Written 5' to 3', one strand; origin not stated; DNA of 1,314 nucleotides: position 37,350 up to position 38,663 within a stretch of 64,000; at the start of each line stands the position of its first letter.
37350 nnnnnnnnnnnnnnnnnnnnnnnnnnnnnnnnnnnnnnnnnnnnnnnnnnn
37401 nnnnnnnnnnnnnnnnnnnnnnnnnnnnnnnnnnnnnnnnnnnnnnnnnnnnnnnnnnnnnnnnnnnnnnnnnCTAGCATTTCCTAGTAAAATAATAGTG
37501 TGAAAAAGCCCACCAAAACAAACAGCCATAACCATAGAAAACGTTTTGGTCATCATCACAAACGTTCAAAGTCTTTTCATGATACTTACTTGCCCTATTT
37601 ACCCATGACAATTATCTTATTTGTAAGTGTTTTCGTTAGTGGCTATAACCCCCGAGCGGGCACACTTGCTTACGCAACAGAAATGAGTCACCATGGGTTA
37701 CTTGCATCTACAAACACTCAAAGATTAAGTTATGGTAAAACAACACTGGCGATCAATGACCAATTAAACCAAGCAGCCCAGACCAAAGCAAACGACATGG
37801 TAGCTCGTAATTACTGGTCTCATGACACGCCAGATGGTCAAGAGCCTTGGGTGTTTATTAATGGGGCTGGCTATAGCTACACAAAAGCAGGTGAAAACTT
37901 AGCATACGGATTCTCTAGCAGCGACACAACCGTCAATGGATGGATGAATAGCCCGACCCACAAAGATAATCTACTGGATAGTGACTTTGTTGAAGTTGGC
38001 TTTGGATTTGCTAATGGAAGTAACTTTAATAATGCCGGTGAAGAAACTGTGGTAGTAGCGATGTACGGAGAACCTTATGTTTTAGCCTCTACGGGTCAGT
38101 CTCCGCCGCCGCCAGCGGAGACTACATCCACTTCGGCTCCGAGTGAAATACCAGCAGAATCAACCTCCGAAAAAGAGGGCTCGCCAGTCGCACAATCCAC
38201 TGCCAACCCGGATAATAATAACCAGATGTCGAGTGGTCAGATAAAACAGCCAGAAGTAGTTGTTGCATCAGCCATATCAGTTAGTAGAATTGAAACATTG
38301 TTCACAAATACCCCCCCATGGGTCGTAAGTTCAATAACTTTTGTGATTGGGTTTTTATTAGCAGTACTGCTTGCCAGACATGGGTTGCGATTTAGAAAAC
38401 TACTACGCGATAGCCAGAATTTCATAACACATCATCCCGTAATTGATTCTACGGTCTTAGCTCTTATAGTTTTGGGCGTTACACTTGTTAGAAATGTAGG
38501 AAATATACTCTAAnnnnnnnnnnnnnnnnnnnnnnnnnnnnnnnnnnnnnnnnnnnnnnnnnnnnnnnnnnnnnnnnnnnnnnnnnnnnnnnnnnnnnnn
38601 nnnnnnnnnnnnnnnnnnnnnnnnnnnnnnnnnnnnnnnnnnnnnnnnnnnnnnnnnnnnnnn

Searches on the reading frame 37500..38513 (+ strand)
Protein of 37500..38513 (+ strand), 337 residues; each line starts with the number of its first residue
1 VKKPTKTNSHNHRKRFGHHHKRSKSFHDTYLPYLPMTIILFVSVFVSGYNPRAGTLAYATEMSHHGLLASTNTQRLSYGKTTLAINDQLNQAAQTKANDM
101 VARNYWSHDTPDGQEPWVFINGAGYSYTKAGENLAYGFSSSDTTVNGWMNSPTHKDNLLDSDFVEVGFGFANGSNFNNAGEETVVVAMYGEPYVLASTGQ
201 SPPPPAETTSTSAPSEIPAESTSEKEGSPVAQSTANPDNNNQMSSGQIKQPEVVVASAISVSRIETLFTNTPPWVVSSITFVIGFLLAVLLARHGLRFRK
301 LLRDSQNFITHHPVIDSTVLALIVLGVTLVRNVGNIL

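Call 8: search_protein_families(library=ncbifam, proteins=[window:37500-38513:+], max_evalue=0.00001)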
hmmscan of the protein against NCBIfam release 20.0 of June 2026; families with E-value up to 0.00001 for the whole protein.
window:37500-38513:+ (337 aa): 2 families
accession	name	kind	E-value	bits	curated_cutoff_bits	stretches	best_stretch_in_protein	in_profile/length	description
TIGR02909.1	spore_YkwD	subfamily_domain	6.8e-27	93.9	171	1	67-176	8-117/127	uncharacterized protein, YkwD family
NF052539.1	DivAsocLipDalA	equivalog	3.6e-17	62.7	200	1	67-172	51-156/169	divisome-associated lipoprotein DalA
